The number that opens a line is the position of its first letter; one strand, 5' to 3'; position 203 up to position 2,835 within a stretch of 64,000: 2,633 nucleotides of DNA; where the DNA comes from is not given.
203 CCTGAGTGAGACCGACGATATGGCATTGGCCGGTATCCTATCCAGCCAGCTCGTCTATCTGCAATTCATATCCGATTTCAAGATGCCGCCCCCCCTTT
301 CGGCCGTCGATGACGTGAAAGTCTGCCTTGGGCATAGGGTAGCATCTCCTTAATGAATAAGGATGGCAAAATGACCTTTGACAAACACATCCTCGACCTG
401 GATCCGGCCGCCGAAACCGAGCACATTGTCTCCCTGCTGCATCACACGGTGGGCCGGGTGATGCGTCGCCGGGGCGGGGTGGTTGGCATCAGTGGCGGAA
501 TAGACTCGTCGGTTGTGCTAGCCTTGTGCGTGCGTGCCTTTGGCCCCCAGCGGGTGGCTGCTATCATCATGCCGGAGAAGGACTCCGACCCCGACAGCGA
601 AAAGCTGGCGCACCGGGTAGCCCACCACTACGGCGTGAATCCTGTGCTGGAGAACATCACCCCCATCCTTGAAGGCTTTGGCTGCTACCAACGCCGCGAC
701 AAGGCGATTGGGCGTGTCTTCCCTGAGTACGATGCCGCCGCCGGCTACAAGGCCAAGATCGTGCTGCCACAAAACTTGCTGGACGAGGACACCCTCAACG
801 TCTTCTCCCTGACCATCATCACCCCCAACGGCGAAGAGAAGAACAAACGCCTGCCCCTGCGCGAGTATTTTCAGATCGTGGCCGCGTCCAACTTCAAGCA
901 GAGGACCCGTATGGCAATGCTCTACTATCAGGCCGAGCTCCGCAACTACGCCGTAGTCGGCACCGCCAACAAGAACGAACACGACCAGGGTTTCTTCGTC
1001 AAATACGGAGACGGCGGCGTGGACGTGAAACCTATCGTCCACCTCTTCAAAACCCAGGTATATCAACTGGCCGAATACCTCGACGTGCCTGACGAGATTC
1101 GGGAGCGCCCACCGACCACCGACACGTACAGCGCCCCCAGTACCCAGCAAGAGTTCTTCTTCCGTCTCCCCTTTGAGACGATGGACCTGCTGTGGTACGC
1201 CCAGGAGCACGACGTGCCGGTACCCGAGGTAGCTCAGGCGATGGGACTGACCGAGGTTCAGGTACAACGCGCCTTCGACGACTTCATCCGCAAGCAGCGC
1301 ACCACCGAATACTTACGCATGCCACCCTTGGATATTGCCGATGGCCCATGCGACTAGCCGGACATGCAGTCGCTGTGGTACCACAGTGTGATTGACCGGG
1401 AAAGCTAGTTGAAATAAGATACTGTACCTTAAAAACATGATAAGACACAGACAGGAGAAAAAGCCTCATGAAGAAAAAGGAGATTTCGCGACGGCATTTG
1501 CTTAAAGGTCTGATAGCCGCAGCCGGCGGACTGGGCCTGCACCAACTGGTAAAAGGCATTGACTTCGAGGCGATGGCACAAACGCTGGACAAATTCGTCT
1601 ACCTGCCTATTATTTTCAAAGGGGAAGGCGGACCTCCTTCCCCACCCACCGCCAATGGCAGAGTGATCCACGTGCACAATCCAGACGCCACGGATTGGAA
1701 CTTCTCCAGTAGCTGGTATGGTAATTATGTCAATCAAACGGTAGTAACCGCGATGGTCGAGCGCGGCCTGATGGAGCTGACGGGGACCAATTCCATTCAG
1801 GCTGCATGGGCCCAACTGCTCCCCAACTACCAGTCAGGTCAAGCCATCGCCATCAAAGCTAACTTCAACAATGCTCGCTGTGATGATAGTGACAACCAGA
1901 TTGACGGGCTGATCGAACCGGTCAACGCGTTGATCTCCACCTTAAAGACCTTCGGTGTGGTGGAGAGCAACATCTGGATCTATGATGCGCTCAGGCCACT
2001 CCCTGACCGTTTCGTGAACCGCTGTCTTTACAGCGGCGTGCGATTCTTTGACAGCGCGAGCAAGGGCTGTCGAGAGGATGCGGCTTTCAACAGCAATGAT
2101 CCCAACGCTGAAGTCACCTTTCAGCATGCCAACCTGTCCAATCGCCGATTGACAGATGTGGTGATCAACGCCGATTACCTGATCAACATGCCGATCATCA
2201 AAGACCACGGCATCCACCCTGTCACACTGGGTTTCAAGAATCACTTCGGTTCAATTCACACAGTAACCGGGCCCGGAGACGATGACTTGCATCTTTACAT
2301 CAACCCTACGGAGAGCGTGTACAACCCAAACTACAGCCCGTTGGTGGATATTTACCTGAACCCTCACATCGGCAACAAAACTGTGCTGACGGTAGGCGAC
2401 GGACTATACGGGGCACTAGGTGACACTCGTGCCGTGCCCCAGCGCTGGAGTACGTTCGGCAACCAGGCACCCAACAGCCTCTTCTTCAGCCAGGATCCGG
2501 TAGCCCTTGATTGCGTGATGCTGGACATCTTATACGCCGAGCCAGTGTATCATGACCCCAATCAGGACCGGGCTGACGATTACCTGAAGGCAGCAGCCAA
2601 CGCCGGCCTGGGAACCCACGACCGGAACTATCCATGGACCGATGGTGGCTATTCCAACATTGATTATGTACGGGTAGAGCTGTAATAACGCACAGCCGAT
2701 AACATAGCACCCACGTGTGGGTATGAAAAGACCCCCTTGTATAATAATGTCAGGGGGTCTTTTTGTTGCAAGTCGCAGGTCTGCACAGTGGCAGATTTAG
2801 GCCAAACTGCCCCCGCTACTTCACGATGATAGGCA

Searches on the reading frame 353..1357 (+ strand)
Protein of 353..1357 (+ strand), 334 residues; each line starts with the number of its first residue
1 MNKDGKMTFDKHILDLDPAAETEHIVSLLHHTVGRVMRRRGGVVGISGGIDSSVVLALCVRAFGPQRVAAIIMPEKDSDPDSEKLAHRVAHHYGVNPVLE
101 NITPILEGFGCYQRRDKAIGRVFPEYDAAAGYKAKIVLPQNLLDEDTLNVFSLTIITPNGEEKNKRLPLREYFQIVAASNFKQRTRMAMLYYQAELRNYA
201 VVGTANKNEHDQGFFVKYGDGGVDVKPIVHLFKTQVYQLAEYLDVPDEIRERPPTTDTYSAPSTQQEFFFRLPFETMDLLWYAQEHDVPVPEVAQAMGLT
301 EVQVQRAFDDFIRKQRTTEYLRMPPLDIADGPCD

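Call 60: search_protein_families(library=pfam, proteins=[window:353-1357:+], max_evalue=0.0001)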
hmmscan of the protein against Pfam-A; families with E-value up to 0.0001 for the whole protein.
window:353-1357:+ (334 aa): 2 families
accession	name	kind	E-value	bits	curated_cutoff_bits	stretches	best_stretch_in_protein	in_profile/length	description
PF02540.23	NAD_synthase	-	6.9e-49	166.6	21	2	175-313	98-233/242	NAD synthase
PF00733.27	Asn_synthase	-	4.2e-05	23.8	21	1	27-100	4-77/354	Asparagine synthase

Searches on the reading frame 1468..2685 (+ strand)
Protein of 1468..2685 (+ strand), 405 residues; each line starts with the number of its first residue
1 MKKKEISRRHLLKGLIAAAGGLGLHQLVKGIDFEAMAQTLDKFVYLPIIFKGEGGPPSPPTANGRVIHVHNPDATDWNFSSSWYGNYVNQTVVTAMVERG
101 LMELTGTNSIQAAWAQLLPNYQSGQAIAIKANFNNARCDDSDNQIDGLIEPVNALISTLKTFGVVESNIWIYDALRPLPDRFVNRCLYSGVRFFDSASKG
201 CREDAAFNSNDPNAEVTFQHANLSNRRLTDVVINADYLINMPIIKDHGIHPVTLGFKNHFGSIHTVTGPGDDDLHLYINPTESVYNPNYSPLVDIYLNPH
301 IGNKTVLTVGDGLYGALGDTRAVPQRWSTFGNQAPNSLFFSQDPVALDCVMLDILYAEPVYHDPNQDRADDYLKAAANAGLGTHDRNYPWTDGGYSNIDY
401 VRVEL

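Call 60: search_protein_families(library=pfam, proteins=[window:1468-2685:+], max_evalue=0.0001)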
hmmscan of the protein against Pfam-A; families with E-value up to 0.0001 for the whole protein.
window:1468-2685:+ (405 aa): 1 family
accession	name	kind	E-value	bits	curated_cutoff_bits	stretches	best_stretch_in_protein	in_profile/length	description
PF04015.17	DUF362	-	1.2e-11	45.5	24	1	196-353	61-200/200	Domain of unknown function (DUF362)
